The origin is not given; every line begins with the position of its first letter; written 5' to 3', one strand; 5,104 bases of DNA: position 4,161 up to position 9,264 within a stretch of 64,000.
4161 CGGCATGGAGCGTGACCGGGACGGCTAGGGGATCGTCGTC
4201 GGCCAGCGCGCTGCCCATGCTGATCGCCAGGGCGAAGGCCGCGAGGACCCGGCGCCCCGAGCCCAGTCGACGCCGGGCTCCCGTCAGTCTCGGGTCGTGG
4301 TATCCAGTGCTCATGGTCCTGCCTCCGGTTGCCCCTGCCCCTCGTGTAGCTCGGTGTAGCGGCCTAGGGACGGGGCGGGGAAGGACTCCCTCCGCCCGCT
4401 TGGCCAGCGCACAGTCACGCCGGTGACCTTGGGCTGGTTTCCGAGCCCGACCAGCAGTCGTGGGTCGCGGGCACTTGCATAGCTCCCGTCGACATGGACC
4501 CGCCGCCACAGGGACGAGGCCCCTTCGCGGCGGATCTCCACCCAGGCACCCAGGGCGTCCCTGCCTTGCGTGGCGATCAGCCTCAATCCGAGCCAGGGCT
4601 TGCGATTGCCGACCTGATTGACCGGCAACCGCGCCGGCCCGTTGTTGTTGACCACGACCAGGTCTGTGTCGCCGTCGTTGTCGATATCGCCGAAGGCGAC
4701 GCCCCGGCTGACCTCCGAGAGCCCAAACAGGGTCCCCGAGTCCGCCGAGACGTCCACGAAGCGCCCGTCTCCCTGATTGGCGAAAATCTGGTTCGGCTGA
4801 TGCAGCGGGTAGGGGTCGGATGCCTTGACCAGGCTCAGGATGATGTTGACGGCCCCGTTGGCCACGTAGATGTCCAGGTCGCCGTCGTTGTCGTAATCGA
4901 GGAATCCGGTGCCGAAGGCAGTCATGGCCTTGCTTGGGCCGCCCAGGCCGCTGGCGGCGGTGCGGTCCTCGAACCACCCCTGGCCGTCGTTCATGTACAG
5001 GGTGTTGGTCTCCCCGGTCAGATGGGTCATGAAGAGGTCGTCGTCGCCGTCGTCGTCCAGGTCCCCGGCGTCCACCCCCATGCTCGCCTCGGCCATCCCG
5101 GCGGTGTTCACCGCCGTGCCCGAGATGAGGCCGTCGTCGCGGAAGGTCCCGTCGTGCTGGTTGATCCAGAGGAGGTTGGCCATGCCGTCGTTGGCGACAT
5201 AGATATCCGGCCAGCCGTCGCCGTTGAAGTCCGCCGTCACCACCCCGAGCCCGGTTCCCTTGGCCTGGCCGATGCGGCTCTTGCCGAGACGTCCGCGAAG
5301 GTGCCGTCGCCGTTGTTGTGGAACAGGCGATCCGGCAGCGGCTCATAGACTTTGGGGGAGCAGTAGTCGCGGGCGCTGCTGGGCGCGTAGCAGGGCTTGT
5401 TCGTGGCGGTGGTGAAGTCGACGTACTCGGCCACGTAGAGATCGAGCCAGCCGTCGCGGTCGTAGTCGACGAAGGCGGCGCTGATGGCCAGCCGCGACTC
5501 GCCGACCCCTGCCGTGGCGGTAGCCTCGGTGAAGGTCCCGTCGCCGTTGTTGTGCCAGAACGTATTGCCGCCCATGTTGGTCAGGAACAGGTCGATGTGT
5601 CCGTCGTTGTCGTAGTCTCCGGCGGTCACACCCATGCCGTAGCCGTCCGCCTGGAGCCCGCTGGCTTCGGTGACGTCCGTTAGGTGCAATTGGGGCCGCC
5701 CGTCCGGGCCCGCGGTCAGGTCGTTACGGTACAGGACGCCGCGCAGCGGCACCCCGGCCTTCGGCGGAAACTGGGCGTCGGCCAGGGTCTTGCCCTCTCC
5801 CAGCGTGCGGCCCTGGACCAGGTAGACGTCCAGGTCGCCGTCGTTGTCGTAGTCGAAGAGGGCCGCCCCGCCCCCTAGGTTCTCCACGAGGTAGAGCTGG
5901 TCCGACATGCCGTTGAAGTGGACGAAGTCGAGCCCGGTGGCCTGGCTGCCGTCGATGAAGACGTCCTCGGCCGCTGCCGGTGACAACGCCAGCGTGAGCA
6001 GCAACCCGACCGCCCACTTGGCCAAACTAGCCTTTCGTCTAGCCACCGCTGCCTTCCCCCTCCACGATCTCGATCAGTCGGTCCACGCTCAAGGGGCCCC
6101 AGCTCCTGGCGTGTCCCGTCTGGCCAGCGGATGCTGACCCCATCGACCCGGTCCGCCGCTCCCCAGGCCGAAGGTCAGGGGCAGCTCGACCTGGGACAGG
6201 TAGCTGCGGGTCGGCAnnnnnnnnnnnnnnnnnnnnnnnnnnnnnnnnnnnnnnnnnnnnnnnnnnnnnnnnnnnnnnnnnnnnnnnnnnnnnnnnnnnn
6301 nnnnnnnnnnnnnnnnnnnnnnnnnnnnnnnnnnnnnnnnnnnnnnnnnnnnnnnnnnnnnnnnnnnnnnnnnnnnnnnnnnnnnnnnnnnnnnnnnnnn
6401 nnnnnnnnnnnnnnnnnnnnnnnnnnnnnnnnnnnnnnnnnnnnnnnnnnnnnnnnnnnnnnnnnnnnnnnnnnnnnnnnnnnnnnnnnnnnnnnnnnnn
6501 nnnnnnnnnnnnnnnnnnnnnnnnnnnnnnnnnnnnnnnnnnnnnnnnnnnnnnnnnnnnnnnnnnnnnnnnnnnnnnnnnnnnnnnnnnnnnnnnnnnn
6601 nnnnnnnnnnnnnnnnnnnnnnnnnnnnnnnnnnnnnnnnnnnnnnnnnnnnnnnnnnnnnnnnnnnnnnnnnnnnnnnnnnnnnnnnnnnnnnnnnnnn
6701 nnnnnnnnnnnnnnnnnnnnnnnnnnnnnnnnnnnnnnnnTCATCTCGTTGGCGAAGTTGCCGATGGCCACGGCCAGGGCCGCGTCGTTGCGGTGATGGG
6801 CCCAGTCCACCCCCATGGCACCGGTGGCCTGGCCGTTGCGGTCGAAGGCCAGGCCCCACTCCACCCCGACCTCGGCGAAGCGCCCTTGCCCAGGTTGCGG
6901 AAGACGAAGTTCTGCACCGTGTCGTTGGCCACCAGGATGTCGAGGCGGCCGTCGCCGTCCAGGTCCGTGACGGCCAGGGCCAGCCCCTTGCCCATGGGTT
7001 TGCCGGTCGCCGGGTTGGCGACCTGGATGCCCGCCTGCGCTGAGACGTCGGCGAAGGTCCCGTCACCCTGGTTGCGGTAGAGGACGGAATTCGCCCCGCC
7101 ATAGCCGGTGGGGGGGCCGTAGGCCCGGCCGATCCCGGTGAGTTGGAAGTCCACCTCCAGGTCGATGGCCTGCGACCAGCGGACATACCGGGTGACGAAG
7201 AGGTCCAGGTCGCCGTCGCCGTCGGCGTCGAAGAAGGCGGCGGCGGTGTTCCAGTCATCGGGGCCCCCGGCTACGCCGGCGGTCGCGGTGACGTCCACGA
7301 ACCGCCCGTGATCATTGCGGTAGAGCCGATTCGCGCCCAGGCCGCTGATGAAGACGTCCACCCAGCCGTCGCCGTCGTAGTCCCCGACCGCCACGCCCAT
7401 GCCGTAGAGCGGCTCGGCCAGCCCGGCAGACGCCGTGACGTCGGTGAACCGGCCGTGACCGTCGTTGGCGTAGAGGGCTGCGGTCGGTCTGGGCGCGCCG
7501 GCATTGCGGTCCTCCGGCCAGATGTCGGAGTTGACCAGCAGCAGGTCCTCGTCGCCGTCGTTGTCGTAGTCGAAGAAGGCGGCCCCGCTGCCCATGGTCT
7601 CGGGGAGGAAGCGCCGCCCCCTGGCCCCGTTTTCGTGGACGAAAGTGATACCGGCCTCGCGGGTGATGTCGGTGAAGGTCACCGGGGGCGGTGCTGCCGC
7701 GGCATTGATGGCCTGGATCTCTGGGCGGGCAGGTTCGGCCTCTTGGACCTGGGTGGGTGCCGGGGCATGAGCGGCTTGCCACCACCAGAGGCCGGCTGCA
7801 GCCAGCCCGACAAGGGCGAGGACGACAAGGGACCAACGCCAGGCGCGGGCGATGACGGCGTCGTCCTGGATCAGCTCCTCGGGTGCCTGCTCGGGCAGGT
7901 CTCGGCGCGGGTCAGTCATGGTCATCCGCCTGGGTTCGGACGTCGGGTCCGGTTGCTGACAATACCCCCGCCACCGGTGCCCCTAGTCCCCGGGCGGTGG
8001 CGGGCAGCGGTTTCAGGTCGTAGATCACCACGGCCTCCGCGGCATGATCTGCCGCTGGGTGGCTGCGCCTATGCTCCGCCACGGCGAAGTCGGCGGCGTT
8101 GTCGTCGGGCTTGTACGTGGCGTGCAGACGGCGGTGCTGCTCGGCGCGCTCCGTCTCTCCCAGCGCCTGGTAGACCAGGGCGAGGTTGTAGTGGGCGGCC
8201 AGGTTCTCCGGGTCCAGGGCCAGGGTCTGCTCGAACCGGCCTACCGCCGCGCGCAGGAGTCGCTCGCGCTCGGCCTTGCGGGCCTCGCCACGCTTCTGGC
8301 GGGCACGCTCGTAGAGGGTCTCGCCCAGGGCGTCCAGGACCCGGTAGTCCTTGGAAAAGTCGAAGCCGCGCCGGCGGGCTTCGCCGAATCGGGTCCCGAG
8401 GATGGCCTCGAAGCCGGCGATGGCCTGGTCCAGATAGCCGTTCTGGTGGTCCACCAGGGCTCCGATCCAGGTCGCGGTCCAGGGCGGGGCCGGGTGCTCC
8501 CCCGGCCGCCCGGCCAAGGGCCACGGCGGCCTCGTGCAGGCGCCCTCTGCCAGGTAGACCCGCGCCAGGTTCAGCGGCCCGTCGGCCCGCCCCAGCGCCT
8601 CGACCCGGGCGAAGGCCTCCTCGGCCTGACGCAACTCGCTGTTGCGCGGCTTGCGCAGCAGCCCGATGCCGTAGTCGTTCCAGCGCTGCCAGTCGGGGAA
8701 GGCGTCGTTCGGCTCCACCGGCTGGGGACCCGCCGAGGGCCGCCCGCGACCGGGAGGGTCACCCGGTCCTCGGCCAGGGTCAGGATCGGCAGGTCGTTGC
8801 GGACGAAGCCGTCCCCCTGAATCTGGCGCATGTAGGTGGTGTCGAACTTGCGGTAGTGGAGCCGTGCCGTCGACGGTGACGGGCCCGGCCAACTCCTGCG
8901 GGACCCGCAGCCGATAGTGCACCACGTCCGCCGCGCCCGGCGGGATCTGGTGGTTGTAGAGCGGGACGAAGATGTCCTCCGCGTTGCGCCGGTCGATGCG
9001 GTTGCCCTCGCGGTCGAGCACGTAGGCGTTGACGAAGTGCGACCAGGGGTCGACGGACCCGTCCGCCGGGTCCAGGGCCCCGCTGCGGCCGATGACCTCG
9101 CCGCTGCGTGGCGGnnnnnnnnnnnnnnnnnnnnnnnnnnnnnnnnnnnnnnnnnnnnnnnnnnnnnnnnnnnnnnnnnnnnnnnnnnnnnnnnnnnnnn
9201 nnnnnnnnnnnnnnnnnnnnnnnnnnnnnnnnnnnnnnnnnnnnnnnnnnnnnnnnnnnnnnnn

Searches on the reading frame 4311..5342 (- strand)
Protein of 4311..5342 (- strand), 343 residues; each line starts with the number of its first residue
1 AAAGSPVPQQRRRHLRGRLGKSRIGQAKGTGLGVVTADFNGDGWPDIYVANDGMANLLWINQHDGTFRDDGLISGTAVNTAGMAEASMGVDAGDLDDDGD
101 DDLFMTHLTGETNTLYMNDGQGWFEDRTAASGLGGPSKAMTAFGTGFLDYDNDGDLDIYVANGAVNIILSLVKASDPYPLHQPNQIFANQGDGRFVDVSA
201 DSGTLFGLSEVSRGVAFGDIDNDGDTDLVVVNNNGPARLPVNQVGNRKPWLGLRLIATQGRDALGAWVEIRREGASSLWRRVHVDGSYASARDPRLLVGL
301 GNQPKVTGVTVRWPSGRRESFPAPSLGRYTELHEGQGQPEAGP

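Call 50: search_protein_families(library=pfam, proteins=[window:4311-5342:-], max_evalue=0.0001)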
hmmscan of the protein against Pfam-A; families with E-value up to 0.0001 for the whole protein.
window:4311-5342:- (343 aa): 3 families
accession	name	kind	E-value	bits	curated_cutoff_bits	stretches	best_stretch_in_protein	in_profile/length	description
PF13517.12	FG-GAP_3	-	1.3e-27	96.6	26.9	3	38-104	1-60/61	FG-GAP-like repeat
PF07593.17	UnbV_ASPIC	-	7.6e-15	55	23.4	1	263-325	1-62/68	ASPIC and UnbV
PF01839.29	FG-GAP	-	5.5e-11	42.5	22.1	1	31-53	2-24/37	FG-GAP repeat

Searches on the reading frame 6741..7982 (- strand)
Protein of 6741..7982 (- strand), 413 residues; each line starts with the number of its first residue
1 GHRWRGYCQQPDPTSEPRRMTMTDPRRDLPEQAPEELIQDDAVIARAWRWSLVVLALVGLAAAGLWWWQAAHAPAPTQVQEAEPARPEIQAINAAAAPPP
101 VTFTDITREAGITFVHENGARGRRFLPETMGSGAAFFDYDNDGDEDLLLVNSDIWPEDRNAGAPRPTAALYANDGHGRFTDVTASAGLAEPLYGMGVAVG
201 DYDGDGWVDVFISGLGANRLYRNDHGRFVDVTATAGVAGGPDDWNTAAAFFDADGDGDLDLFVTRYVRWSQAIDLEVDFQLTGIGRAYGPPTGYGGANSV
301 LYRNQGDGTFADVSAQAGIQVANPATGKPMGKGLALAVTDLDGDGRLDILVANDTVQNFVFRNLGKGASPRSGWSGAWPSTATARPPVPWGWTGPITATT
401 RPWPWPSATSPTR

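Call 50: search_protein_families(library=pfam, proteins=[window:6741-7982:-], max_evalue=0.0001)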
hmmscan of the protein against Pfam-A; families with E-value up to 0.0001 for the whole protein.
window:6741-7982:- (413 aa): 2 families
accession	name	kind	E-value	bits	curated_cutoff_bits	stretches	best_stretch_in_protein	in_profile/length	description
PF13517.12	FG-GAP_3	-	4.2e-30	104.6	26.9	4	201-263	1-61/61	FG-GAP-like repeat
PF01839.29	FG-GAP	-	9.2e-10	38.6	22.1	1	333-354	2-23/37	FG-GAP repeat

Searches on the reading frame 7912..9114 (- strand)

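Call 50: search_protein_families(library=pfam, proteins=[window:7912-9114:-], max_evalue=0.0001)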
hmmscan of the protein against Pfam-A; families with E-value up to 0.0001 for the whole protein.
window:7912-9114:- (400 aa): 3 families
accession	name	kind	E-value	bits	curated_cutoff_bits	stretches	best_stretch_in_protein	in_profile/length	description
PF13431.12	TPR_17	-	7.2e-06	26.3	24.4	1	294-326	2-34/34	Tetratricopeptide repeat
PF14559.12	TPR_19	-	2.4e-05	25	25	1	288-326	8-46/68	Tetratricopeptide repeat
PF13414.12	TPR_11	-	3.1e-05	24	26.8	1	289-319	12-42/42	TPR repeat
